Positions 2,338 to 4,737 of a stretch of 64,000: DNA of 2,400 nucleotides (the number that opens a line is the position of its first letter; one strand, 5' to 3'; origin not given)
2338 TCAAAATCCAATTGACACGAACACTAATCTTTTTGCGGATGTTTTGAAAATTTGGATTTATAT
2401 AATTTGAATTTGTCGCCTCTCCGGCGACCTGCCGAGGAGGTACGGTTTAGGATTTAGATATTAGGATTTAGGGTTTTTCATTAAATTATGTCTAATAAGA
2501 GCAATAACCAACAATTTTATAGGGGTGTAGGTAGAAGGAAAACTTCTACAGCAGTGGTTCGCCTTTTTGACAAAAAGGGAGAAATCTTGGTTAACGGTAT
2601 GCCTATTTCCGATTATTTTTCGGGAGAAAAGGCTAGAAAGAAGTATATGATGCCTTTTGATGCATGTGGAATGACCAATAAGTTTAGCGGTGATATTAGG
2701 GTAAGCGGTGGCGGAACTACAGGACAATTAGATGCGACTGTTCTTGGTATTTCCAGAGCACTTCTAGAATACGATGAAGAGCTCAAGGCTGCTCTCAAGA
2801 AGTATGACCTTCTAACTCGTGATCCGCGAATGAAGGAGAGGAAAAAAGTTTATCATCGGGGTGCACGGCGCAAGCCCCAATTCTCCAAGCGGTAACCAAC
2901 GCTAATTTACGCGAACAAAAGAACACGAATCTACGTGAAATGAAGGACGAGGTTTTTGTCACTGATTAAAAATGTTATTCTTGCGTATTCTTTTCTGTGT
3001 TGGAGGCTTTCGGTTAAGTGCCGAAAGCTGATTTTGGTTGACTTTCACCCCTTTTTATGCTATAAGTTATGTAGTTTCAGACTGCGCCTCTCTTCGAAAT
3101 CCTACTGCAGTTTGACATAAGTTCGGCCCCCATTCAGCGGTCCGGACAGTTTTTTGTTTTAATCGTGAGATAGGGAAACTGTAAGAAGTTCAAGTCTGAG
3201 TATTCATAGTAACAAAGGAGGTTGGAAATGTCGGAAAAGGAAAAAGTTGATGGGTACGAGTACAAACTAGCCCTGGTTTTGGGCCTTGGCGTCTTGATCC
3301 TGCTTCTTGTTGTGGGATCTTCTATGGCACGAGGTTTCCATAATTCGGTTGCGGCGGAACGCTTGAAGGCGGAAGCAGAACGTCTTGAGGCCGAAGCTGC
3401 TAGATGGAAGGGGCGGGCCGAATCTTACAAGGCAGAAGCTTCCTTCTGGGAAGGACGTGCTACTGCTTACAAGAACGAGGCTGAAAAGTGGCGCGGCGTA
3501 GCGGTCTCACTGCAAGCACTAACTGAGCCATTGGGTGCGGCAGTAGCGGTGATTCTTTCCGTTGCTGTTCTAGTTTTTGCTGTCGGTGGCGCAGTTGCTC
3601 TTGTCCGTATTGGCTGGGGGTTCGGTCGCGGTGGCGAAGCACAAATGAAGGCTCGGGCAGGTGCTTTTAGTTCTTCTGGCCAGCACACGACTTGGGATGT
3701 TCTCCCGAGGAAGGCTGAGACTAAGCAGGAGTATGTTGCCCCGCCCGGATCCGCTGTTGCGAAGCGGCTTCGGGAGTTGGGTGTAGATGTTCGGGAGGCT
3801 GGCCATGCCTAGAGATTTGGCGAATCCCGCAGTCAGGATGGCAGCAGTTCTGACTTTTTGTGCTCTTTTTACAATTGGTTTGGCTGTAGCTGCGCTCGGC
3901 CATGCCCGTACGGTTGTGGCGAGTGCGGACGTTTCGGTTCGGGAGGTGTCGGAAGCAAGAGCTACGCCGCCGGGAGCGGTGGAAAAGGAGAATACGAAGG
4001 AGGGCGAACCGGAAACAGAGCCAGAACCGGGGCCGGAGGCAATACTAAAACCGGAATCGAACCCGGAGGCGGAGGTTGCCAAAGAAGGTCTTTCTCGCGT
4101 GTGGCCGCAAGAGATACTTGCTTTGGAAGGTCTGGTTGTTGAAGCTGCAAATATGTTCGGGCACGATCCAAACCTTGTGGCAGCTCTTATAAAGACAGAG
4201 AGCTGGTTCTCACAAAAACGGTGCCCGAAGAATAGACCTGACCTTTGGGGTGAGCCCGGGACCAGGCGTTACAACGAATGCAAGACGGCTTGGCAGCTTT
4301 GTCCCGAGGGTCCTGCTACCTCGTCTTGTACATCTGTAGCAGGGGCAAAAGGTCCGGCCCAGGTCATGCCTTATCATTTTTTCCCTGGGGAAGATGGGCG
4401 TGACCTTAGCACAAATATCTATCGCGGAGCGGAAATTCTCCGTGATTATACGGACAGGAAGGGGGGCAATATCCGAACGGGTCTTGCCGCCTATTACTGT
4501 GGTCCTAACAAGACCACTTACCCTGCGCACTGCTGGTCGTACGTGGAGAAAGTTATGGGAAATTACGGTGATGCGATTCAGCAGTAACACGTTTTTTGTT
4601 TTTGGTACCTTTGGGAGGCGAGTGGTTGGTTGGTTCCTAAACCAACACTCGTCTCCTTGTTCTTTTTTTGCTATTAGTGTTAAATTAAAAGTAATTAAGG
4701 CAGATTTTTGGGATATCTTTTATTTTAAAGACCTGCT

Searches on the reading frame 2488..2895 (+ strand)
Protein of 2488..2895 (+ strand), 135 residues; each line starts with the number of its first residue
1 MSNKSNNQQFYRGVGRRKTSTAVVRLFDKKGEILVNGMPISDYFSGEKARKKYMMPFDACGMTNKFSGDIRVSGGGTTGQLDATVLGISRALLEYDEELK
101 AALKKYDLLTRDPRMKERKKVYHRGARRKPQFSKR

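Call 48: search_protein_families(library=pfam, proteins=[window:2488-2895:+], max_evalue=0.001)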
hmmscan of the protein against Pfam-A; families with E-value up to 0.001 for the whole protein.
window:2488-2895:+ (135 aa): 1 family
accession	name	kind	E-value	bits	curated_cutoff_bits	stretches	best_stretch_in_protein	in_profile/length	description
PF00380.25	Ribosomal_S9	-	3e-41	141.1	22.5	1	15-135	1-121/121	Ribosomal protein S9/S16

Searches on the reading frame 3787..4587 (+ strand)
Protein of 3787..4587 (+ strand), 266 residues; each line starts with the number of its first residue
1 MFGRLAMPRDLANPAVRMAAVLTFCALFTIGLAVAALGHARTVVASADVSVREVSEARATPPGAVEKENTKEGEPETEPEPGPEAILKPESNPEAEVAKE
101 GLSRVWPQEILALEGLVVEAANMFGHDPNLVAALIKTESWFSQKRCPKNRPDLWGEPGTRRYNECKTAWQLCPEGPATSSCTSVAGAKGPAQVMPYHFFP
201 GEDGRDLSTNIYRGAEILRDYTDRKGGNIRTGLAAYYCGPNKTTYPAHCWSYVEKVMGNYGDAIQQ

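Call 48: search_protein_families(library=pfam, proteins=[window:3787-4587:+], max_evalue=0.001)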
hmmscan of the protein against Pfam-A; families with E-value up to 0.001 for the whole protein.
window:3787-4587:+ (266 aa): 1 family
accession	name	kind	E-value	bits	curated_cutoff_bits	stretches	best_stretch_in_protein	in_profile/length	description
PF01464.25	SLT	-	4.8e-07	29.8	21.3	1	118-243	4-101/117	Transglycosylase SLT domain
